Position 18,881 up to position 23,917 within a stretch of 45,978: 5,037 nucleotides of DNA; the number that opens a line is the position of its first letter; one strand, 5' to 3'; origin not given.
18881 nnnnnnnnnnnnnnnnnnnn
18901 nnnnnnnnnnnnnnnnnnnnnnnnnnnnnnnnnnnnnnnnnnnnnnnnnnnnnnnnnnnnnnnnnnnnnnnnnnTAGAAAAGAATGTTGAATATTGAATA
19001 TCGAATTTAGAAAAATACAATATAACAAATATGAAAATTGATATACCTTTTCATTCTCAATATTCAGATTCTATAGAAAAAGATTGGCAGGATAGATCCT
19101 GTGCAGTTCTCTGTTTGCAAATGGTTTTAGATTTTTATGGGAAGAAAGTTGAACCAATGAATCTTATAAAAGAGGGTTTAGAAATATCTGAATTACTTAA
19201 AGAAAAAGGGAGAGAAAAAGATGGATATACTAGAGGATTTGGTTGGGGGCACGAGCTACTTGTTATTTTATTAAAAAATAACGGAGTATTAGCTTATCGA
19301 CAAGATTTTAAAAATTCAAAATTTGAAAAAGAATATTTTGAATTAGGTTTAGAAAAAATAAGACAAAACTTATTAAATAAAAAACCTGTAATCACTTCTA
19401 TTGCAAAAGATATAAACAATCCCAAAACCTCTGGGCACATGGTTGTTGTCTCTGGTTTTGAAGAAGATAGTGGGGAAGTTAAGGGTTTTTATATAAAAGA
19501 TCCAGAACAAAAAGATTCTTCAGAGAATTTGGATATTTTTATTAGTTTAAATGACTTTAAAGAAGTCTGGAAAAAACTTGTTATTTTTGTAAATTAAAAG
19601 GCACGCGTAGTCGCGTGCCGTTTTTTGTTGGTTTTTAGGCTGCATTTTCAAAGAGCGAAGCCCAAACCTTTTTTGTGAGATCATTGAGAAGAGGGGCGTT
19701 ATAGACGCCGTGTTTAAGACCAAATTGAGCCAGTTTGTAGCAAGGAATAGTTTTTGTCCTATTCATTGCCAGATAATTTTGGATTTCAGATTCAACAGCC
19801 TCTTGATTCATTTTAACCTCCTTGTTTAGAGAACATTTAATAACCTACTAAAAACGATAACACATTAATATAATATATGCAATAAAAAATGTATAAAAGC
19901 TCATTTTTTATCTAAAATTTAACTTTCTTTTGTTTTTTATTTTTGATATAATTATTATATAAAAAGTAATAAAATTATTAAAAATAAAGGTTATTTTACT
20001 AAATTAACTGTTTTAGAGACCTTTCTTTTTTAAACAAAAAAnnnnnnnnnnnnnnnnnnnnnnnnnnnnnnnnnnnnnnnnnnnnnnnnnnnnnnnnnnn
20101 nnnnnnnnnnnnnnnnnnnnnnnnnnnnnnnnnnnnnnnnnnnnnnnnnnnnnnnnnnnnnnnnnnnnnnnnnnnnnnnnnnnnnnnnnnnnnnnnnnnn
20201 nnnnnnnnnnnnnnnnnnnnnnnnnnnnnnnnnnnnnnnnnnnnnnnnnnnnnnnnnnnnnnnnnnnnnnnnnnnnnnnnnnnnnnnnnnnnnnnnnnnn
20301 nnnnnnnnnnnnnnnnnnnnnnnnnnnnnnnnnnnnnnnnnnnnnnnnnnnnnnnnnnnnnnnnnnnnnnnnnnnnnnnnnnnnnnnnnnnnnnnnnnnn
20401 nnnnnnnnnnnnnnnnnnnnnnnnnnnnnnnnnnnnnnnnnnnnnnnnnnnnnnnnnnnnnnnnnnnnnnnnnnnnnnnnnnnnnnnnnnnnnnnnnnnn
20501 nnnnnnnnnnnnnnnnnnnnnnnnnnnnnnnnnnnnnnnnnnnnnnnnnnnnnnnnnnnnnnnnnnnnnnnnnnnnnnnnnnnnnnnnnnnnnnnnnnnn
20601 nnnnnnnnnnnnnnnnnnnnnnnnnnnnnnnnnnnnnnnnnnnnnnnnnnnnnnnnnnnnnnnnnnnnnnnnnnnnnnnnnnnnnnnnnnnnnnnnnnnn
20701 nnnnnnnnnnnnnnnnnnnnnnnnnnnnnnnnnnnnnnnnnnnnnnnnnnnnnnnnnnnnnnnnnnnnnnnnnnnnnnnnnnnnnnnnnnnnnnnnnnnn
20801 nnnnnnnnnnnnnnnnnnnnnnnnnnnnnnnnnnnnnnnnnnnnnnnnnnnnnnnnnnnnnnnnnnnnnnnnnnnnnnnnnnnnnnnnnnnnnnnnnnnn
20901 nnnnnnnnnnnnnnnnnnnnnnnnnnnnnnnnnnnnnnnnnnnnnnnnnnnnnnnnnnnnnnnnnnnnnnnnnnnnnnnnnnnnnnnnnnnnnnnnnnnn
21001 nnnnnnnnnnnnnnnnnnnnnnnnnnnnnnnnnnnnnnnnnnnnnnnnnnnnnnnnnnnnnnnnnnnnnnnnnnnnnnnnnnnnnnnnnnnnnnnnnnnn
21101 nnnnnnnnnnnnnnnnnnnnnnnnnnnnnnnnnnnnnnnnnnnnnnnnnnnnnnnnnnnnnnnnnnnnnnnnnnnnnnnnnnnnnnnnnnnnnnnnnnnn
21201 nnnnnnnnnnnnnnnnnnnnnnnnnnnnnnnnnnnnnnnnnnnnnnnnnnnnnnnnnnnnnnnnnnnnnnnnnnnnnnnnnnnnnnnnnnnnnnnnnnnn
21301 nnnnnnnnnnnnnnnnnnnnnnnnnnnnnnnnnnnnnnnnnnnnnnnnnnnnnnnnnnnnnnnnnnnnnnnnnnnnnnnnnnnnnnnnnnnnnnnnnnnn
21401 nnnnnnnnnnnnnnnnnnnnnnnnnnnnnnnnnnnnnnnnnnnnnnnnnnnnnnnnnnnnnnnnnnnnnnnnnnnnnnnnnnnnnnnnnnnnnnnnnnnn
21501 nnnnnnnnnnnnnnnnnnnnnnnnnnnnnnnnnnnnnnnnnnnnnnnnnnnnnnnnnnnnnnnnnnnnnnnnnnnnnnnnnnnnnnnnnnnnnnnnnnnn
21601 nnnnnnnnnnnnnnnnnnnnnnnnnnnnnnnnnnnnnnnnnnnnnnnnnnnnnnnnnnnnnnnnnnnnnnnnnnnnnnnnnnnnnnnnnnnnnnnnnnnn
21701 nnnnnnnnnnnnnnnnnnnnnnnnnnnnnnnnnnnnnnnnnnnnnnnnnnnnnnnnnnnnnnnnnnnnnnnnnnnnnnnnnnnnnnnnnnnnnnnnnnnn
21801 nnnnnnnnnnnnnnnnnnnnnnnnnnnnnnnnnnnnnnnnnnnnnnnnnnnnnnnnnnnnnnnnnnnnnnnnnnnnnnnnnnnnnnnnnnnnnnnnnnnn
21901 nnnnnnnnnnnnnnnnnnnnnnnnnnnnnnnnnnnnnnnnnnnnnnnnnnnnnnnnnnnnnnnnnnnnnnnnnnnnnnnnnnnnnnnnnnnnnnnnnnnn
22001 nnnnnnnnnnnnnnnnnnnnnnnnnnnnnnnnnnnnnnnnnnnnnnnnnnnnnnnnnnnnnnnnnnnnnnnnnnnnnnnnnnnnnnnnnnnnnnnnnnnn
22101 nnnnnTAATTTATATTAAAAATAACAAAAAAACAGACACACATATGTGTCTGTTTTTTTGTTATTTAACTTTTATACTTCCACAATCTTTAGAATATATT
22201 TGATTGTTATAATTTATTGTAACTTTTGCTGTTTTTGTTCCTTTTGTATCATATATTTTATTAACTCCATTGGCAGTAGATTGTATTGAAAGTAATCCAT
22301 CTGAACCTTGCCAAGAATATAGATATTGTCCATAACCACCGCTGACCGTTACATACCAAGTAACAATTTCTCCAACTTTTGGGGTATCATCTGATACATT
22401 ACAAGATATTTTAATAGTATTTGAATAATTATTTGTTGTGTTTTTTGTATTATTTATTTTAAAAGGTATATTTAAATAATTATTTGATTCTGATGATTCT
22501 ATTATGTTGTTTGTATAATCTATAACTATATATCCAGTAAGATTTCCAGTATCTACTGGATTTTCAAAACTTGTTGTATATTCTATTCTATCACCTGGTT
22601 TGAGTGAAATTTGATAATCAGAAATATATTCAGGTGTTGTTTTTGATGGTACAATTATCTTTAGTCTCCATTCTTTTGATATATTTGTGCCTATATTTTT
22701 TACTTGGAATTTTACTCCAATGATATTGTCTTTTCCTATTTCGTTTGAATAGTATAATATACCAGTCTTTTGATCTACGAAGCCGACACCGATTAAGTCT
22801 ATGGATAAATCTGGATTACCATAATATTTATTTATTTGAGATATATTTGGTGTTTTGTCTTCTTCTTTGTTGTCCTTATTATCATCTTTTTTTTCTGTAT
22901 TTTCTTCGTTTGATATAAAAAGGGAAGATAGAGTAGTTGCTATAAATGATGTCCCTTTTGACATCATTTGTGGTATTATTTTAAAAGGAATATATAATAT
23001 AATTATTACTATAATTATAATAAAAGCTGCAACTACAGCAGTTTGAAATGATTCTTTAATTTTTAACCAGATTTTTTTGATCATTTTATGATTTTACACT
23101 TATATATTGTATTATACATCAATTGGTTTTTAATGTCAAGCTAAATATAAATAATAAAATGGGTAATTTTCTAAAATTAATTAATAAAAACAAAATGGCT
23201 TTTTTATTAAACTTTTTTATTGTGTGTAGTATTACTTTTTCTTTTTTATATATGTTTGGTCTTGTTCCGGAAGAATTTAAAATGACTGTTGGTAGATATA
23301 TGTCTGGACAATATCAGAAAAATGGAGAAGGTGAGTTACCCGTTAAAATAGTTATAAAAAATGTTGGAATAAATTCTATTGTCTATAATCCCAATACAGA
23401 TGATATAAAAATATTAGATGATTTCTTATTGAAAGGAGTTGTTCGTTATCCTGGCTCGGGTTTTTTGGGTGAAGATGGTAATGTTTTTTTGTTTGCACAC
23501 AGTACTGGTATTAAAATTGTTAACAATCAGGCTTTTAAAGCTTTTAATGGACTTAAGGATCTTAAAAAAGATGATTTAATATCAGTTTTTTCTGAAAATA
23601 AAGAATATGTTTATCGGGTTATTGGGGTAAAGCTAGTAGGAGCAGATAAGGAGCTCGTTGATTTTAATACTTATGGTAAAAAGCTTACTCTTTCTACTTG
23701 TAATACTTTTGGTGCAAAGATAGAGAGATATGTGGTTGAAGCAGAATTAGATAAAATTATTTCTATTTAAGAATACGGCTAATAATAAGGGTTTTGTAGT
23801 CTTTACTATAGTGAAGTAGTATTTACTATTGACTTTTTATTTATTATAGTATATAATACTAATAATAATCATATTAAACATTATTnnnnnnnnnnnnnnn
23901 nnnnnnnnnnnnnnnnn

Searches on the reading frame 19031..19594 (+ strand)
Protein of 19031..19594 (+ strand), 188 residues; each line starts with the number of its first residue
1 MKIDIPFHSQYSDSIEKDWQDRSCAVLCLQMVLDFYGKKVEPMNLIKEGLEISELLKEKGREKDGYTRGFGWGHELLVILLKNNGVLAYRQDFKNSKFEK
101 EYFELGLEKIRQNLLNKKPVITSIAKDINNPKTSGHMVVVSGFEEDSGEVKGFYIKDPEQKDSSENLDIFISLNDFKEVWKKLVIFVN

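Call 3: search_protein_families(library=pfam, proteins=[window:19031-19594:+], max_evalue=0.01)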
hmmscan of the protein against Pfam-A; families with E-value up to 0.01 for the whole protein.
window:19031-19594:+ (188 aa): 4 families
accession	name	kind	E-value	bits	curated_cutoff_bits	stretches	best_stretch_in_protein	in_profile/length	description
PF13529.12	Peptidase_C39_2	-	7.3e-13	49.7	24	1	4-158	2-142/143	Peptidase_C39 like family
PF12385.14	Peptidase_C70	-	4.7e-06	27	19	1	108-173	81-139/141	Papain-like cysteine protease AvrRpt2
PF03412.21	Peptidase_C39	-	5.3e-06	26.7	22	1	19-46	8-35/133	Peptidase C39 family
PF09778.15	Guanylate_cyc_2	-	0.00058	19.7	28.1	1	121-167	147-191/212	Guanylylate cyclase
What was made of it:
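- Checked: The next gene, 19031-19597, is indeed a Peptidase_C39_2 protein (E 7e-13, 49.7 bits against a cutoff of 24; call 3).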

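Call 4: search_protein_families(library=ncbifam, proteins=[window:19031-19594:+], max_evalue=0.01)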
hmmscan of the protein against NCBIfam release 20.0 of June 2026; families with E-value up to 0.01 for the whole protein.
window:19031-19594:+ (188 aa): 0 families

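Call 46: search_solved_structures(query=window:19031-19594:+, max_evalue=1, show_alignments=2)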
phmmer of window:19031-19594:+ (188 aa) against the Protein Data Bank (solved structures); distinct sequences matched with E-value up to 1: 1.
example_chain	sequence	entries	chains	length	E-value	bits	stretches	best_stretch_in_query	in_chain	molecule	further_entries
3erv_A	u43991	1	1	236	0.88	12.6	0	20-52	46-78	putative C39-like peptidase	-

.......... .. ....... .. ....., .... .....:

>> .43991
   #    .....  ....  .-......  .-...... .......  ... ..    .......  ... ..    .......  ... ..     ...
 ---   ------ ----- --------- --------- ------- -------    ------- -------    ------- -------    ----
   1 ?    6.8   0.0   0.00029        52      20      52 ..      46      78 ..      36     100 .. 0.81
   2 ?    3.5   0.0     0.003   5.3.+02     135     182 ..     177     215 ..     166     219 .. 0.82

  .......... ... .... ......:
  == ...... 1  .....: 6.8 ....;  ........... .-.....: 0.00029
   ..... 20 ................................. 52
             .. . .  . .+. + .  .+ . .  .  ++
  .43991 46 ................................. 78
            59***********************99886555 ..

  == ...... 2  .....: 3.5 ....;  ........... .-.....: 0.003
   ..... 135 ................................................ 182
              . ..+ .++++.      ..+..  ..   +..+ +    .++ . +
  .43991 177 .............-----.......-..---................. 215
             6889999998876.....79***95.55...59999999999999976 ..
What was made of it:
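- Tried and rejected: Sequence search of the C39-like partner against PDB gave only a marginal hit to 3erv (call 46).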

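Call 47: find_homologous_proteins(query=window:19031-19594:+, max_evalue=0.00001)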
Query window:19031-19594:+ (188 aa): 24 proteins with E <= 0.00001 among 150 candidates.
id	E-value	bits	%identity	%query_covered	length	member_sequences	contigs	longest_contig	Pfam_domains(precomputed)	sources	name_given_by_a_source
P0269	2.7e-120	417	100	100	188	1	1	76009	PF12385.15,PF13529.14,PF03412.22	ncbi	-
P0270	1.3e-86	307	74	100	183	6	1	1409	PF12385.15,PF13529.14,PF03412.22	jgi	jgi:hypothetical protein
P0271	1.5e-85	304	74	99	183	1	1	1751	PF12385.15,PF13529.14,PF03412.22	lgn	-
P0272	1.2e-82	294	73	100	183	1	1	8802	PF12385.15,PF13529.14,PF03412.22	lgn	-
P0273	2.1e-81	290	69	100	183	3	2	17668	PF12385.15,PF13529.14,PF03412.22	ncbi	-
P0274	5.6e-79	282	70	100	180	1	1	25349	PF13529.14,PF03412.22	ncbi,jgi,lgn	ncbi:MAG: C39 family peptidase [Candidatus Paceibacterota bacterium]|jgi:hypothetical protein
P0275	5.9e-78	279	68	100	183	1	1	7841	PF12385.15,PF13529.14,PF03412.22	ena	-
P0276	7.0e-78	279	70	100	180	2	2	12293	PF12385.15,PF13529.14,PF03412.22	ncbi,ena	ncbi:MAG: C39 family peptidase [Candidatus Paceibacterota bacterium]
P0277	4.9e-77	276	68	100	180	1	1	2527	PF12385.15,PF13529.14,PF03412.22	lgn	-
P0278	4.1e-76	273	66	100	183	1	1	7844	PF12385.15,PF13529.14,PF03412.22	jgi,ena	-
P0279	2.4e-71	257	62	100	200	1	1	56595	PF13529.14,PF03412.22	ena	-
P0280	1.4e-70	255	63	100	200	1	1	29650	PF13529.14,PF03412.22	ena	-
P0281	9.3e-68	246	60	100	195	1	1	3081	PF12385.15,PF13529.14,PF03412.22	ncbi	-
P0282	2.2e-63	231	56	100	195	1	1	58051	PF13529.14,PF03412.22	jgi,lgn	jgi:ABC-type bacteriocin/lantibiotic exporter with double-glycine peptidase domain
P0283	1.5e-61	225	54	99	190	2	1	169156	PF13529.14,PF03412.22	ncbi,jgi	ncbi:MAG: C39 family peptidase [Candidatus Paceibacterota bacterium]|jgi:hypothetical protein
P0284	8.3e-61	223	56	99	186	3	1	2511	PF13529.14,PF03412.22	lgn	-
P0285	2.4e-60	222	54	99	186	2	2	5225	PF13529.14,PF03412.22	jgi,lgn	jgi:uncharacterized protein YvpB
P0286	6.7e-60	220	54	99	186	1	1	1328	PF13529.14,PF03412.22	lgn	-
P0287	7.2e-60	220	54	99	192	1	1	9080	PF12385.15,PF13529.14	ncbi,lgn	ncbi:MAG: C39 family peptidase [Minisyncoccia bacterium]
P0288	1.1e-59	219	56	99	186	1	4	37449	PF12385.15,PF13529.14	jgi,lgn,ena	-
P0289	3.8e-58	214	53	99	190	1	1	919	PF13529.14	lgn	-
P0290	5.3e-58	214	54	99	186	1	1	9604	PF12385.15,PF13529.14,PF03412.22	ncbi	-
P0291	1.2e-56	209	52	99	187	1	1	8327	PF13529.14,PF03412.22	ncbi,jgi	-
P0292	1.6e-23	101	38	100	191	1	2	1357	PF13529.14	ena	-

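Call 55: predict_structure(alignment_id=A3)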
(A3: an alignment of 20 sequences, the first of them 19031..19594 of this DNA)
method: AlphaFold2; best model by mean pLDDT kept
length: 188 residues; sequences in the alignment: 20
mean_pLDDT: 93.3   pTM: 0.89
mean pLDDT of the five models: 93.3, 92.7, 92.5, 92.2, 92.0
residues with pLDDT >= 90: 157; 70-90: 26; 50-70: 5; < 50: 0
segments of 3 or more residues with pLDDT < 50: none
pLDDT, mean of each block of 10 residues (from residue 1): 94 95 96 97 98 98 93 96 98 89 94 97 87 87 94 95 77 93 94
secondary structure, 60 per line:
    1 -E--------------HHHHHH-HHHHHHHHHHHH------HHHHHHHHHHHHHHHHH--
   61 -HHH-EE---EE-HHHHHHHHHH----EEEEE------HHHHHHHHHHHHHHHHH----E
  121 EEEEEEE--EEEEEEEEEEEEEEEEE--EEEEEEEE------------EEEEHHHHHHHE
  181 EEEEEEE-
elements in order: H17-22 H24-35 H42-58 H74-83 E88-92 H99-115 E120-127 E130-146 E149-156 E169-172 H173-179 E180-187

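Call 58: fold_search(model_id=the predicted structure, library=pdb)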
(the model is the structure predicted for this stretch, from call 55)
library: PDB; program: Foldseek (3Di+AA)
matches with E <= 10: 736; with E <= 0.001: 47
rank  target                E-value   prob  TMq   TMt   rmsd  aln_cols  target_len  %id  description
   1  6mpz_B                2.5e-08  1.00  0.56  0.74   5.4       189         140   19  Crystal structure of a double glycine motif protease from AMS/PCAT transporter in complex with the leader peptide (released 2019-02-06)
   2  6mpz_D                3.4e-08  1.00  0.57  0.74   5.2       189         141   19  Crystal structure of a double glycine motif protease from AMS/PCAT transporter in complex with the leader peptide (released 2019-02-06)
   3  6mpz_A                3.4e-08  1.00  0.56  0.73   5.4       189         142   19  Crystal structure of a double glycine motif protease from AMS/PCAT transporter in complex with the leader peptide (released 2019-02-06)
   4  3erv                  8.2e-08  1.00  0.62  0.59   5.0       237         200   19  Crystal structure of an putative C39-like peptidase from Bacillus anthracis (released 2008-10-14)
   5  7n87_MODEL_1_A        3.6e-07  1.00  0.51  0.62   5.1       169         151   15  Solution NMR structure of peptidase domain from Clostridium thermocellum PCAT1 (released 2021-12-29)
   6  8ssm_A                4.9e-07  1.00  0.55  0.70   5.7       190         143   14  Citrobacter rodentium contact dependent growth inhibition (CDI) toxin (CdiA-CT) and immunity (CdiI) complex (released 2024-05-15)
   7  2bu3_A                2.6e-06  1.00  0.57  0.54   6.2       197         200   15  Acyl-enzyme intermediate between Alr0975 and glutathione at pH 3.4 (released 2005-12-14)
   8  5xe9_A                2.8e-06  1.00  0.56  0.76   3.2       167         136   18  Crystal Structure of the Complex of the Peptidase Domain of Streptococcus mutans ComA with a Small Molecule Inhibitor. (released 2017-06-28)
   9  8vp5_B                2.8e-06  1.00  0.56  0.16   5.4       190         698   16  Cryo-EM structure of the ABC transporter PCAT1 bound with ADP and Substrate (released 2024-10-30)
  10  8vp5_A                3.8e-06  1.00  0.56  0.16   5.4       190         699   16  Cryo-EM structure of the ABC transporter PCAT1 bound with ADP and Substrate (released 2024-10-30)
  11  5xe8_A                4.1e-06  1.00  0.58  0.79   3.6       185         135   17  Crystal Structure of the Peptidase Domain of Streptococcus mutans ComA (released 2017-06-28)
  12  9l5u_B                5.5e-06  1.00  0.56  0.73   5.1       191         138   16  Papain-like cysteine protease toxin/immunity pair (released 2025-06-04)
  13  2bu3_B                9.1e-06  1.00  0.57  0.53   6.5       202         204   15  Acyl-enzyme intermediate between Alr0975 and glutathione at pH 3.4 (released 2005-12-14)
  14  6tho_A                1.4e-05  1.00  0.55  0.48   6.4       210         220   14  Acylintermediate of glutathione and the mature primitive phytochelatin synthase Alr0975 from Nostoc PCC 7120 at atomic (released 2020-12-02)
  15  3k8u                  1.5e-05  1.00  0.57  0.76   3.1       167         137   18  Crystal Structure of the Peptidase Domain of Streptococcus ComA, a Bi-functional ABC Transporter Involved in Quorum Sens (released 2010-02-23)
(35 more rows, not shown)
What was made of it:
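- On Peptidase_C39_2 (PF13529), for the downstream partner: The fold matches C39 domains (call 58).
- Tried and rejected: A fold search was needed (call 58), and it remained non-specific about substrate.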

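Call 67: search_protein_families(library=phrogs, proteins=[window:19031-19594:+], max_evalue=0.001)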
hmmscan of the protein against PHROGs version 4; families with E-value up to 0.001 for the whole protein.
window:19031-19594:+ (188 aa): 0 families

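Call 68: search_protein_families(library=padloc, proteins=[window:19031-19594:+], max_evalue=0.001)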
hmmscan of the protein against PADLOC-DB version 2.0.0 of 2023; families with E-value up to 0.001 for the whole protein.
window:19031-19594:+ (188 aa): 0 families

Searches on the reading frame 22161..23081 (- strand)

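Call 59: search_protein_families(library=pfam, proteins=[window:22161-23081:-], max_evalue=0.001)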
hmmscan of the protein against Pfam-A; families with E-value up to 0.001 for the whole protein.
window:22161-23081:- (306 aa): 1 family
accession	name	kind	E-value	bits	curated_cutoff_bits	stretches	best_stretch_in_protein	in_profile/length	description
PF07705.17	CARDB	-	9.7e-09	35.8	22.7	1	118-203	18-99/101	CARDB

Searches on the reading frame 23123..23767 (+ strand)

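Call 59: search_protein_families(library=pfam, proteins=[window:23123-23767:+], max_evalue=0.001)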
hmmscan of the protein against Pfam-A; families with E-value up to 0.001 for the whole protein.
window:23123-23767:+ (215 aa): 1 family
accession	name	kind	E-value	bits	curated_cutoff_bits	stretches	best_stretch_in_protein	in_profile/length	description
PF04203.18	Sortase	-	1.5e-16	60.7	26.6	1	76-209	1-124/125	Sortase domain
